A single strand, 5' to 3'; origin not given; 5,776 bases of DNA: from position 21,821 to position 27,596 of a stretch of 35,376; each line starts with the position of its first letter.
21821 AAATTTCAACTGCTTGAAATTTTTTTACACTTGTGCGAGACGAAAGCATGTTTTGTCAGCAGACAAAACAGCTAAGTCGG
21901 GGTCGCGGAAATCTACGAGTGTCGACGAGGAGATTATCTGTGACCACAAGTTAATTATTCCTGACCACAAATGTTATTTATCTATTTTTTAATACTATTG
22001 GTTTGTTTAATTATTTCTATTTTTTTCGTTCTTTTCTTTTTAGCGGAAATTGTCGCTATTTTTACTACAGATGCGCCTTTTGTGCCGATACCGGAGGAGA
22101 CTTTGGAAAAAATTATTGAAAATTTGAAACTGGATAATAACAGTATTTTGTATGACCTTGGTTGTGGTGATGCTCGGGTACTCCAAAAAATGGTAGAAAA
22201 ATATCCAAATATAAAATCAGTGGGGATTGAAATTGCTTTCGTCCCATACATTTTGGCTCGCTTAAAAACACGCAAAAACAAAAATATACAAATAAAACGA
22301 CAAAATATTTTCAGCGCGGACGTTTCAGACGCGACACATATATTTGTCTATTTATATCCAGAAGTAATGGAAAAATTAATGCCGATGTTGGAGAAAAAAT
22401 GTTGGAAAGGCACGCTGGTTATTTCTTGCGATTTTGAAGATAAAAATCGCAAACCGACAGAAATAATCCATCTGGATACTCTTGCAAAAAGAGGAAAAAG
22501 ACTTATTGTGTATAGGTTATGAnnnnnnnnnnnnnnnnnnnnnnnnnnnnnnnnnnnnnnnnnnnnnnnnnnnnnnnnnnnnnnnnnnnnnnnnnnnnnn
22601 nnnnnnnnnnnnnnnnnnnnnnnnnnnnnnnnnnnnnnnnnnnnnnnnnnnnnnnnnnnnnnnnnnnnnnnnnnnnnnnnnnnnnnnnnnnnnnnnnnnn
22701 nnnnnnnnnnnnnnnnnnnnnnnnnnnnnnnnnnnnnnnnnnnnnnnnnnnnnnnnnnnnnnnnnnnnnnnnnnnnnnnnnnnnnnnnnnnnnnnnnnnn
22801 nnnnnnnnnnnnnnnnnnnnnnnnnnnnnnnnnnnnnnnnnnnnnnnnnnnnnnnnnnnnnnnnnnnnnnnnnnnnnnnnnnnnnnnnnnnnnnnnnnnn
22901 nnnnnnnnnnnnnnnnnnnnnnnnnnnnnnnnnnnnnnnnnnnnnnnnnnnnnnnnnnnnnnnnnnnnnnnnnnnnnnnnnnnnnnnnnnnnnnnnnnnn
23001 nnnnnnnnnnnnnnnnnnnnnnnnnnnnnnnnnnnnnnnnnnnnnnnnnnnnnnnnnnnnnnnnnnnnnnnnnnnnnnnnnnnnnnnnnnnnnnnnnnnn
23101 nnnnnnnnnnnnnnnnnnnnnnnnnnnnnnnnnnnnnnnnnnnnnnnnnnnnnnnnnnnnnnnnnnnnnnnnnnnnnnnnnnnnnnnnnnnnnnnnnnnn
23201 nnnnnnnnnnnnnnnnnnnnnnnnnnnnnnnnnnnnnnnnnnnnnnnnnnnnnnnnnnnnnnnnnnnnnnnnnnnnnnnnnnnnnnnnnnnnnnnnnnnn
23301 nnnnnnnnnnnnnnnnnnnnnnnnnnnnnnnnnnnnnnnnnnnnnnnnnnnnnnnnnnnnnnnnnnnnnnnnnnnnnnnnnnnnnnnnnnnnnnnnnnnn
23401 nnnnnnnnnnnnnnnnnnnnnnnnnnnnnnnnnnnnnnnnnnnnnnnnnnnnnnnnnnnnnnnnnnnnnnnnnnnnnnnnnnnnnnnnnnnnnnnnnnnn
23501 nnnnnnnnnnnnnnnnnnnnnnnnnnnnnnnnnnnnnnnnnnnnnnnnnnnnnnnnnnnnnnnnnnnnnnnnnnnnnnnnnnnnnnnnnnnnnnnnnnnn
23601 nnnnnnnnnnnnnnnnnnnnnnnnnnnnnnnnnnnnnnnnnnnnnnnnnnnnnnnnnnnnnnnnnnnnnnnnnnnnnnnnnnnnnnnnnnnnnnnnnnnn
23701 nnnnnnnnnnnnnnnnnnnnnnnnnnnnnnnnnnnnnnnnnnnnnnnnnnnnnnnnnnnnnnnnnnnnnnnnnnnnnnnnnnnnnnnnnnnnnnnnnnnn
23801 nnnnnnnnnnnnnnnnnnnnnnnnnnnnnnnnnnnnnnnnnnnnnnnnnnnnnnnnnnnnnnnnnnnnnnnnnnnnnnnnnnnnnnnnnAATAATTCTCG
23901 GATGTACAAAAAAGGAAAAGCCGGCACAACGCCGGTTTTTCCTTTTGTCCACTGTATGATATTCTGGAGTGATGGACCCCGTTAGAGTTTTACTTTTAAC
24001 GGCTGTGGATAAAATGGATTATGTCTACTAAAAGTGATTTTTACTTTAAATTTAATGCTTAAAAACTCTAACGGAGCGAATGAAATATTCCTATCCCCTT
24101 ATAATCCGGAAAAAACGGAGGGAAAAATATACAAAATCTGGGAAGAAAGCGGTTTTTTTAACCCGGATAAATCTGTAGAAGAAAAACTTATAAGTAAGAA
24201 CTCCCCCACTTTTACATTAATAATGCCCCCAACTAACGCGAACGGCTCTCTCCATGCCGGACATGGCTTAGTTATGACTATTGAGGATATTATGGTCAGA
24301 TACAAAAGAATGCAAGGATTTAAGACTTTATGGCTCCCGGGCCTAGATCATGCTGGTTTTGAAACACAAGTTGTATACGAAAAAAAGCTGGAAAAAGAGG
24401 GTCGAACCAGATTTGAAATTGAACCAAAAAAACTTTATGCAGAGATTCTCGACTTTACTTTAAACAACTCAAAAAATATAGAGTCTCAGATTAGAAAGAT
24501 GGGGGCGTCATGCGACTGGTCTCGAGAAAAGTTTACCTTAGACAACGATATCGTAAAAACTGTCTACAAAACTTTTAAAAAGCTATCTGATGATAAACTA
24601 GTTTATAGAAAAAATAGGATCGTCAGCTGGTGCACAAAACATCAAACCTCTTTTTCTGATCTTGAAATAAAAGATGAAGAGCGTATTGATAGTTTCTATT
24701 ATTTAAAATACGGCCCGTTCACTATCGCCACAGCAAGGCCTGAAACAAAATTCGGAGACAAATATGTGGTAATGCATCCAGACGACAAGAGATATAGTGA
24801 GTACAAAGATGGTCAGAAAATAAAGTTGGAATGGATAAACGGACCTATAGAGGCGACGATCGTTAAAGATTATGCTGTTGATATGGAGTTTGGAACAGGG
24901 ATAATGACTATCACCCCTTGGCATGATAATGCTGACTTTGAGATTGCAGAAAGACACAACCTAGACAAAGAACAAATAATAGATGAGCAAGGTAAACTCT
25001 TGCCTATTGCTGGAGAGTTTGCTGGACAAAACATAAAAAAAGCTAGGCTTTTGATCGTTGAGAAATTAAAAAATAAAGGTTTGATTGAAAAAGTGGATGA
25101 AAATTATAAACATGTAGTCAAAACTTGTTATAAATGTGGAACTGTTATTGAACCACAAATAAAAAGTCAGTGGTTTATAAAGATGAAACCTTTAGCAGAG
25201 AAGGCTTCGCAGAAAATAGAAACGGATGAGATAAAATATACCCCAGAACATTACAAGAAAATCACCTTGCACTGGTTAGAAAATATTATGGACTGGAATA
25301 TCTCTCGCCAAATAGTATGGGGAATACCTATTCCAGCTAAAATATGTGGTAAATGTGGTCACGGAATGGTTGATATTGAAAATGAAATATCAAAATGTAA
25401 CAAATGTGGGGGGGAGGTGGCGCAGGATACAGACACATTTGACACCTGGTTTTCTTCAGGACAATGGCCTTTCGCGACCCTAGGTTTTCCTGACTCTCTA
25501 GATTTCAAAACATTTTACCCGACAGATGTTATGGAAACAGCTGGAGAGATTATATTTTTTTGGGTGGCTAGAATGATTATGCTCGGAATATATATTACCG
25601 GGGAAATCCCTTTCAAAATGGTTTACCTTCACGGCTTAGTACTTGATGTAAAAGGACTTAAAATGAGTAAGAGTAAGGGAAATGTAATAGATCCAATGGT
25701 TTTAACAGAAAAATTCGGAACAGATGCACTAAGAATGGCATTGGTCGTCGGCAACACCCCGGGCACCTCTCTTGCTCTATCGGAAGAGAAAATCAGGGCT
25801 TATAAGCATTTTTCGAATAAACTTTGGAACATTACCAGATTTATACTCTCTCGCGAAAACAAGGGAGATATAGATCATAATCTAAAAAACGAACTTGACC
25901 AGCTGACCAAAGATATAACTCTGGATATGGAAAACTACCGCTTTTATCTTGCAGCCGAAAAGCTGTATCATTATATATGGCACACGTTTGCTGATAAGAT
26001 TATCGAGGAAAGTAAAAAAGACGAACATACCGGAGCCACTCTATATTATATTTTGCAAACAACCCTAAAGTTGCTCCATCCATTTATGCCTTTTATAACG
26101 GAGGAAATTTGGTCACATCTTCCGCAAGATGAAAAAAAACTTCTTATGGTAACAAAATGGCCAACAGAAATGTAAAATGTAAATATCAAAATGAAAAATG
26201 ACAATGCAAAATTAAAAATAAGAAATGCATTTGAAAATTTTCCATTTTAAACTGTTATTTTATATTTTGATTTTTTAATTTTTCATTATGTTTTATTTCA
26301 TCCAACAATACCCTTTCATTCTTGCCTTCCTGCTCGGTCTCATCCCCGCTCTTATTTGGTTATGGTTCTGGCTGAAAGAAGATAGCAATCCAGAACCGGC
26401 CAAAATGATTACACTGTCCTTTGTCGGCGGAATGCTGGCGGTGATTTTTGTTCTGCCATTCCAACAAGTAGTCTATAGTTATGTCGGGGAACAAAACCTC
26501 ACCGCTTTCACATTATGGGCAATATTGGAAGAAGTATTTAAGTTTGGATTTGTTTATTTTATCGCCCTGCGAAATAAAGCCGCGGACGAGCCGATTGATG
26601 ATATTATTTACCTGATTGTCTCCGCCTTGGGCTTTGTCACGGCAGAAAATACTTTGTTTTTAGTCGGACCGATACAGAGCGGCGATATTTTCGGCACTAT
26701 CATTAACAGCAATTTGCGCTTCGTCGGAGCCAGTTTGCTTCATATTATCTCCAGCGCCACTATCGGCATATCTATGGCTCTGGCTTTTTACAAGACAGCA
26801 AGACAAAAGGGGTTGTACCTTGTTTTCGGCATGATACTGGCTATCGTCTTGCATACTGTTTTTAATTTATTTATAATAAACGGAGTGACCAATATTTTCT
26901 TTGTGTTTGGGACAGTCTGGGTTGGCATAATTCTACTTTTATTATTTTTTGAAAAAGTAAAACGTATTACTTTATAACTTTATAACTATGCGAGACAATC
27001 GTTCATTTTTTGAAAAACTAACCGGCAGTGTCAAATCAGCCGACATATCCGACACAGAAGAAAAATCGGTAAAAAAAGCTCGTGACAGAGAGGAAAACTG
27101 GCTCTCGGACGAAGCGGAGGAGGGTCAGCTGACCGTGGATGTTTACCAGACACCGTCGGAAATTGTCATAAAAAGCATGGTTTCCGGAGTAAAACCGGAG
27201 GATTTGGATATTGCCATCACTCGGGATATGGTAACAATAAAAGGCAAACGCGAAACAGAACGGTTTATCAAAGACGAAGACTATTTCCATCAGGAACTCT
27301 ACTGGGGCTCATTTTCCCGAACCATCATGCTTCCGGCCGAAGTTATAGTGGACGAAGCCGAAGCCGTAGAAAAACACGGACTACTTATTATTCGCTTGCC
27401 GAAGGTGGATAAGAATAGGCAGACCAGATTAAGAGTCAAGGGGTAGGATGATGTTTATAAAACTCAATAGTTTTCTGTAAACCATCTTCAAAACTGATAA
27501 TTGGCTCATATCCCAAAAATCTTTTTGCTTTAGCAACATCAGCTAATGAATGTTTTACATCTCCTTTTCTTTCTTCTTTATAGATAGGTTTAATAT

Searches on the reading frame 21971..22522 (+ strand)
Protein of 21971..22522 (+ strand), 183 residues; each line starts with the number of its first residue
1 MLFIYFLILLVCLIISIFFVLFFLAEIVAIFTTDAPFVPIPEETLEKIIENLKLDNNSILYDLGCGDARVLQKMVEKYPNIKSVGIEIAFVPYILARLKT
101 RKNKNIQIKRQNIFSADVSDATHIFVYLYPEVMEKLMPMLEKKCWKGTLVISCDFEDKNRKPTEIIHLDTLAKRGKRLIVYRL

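Call 87: search_protein_families(library=pfam, proteins=[window:21971-22522:+], max_evalue=0.01)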
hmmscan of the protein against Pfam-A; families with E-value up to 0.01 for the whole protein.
window:21971-22522:+ (183 aa): 8 families
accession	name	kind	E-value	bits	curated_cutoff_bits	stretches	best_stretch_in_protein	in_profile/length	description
PF02390.23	Methyltransf_4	-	3.9e-06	26.9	24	1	57-114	2-61/173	Putative methyltransferase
PF00891.24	Methyltransf_2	-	0.00019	21.3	22.3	1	46-122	52-129/210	O-methyltransferase domain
PF08123.19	DOT1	-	0.00031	20.8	23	1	43-105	29-91/205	Histone methylation protein DOT1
PF05148.21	Methyltransf_8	-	0.00046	20.6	27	1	41-84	56-99/219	Hypothetical methyltransferase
PF13649.12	Methyltransf_25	-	0.0014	19.7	27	1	62-128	3-70/97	Methyltransferase domain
PF13847.12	Methyltransf_31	-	0.0018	18.4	27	1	55-117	2-67/145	Methyltransferase domain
PF08242.18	Methyltransf_12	-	0.0031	18.7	30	1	62-119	2-59/98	Methyltransferase domain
PF02353.26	CMAS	-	0.0065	16.3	27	1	45-90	51-95/273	Mycolic acid cyclopropane synthetase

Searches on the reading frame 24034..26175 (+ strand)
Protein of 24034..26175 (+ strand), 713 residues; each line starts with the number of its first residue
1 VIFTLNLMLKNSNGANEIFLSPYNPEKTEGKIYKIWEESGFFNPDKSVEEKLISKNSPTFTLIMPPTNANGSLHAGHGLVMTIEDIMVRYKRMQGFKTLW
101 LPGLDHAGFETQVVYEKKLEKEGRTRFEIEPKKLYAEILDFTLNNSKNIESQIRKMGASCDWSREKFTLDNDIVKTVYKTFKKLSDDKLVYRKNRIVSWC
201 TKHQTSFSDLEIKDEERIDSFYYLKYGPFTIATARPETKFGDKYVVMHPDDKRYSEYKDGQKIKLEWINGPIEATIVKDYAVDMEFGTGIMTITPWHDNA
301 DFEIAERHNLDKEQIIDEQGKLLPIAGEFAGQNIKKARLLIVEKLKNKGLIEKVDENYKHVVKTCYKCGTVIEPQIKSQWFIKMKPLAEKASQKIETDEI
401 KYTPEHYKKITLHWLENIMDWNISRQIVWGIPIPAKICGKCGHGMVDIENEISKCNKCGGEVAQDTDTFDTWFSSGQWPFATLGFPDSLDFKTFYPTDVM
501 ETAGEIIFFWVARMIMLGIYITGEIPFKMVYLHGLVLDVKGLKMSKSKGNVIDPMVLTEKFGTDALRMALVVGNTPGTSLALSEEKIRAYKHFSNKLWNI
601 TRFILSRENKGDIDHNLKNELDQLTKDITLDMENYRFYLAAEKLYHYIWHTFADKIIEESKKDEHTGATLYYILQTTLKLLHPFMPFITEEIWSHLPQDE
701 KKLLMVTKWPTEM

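Call 17: search_protein_families(library=pfam, proteins=[window:24034-26175:+])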
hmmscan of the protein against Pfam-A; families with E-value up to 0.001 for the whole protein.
window:24034-26175:+ (713 aa): 4 families
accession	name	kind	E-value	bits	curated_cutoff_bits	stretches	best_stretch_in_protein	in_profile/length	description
PF00133.28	tRNA-synt_1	-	7.1e-116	387.8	22.7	1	31-574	1-405/414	tRNA synthetases class I (I, L, M and V)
PF08264.19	Anticodon_1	-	1.5e-25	90.2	25.1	1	614-711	1-106/148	Anticodon-binding domain of tRNA ligase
PF09334.17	tRNA-synt_1g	-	7e-24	84.7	20.1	2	364-587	168-371/391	tRNA synthetases class I (M)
PF13603.12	tRNA-synt_1_2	-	2.9e-05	24.1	25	1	282-321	106-145/185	Leucyl-tRNA synthetase, editing domain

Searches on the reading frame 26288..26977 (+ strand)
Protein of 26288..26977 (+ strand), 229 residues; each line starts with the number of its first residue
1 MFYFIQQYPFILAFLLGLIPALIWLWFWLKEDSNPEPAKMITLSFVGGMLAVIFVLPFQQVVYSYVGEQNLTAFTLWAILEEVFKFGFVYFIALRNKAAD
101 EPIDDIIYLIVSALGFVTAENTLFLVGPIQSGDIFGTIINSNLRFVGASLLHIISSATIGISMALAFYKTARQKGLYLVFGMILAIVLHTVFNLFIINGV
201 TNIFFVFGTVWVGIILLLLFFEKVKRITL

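Call 87: search_protein_families(library=pfam, proteins=[window:26288-26977:+], max_evalue=0.01)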
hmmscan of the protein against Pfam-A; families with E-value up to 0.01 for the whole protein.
window:26288-26977:+ (229 aa): 1 family
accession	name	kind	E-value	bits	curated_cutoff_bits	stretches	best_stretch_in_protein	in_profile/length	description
PF13367.11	PrsW-protease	-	1.8e-24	86.8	23.5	1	36-212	1-189/196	PrsW family intramembrane metalloprotease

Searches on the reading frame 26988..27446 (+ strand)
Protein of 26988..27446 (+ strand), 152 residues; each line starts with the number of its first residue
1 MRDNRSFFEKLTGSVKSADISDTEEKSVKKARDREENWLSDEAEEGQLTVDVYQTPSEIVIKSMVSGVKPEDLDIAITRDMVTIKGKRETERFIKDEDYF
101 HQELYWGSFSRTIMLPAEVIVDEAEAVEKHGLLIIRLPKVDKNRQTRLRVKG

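Call 87: search_protein_families(library=pfam, proteins=[window:26988-27446:+], max_evalue=0.01)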
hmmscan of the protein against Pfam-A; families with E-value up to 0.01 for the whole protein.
window:26988-27446:+ (152 aa): 2 families
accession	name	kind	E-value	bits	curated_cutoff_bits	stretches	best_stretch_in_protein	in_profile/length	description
PF00011.27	HSP20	-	5.7e-16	58.9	20.8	1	53-145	3-93/102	Hsp20/alpha crystallin family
PF04969.22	CS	-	0.00038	21.8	21.3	1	50-124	3-63/78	CS domain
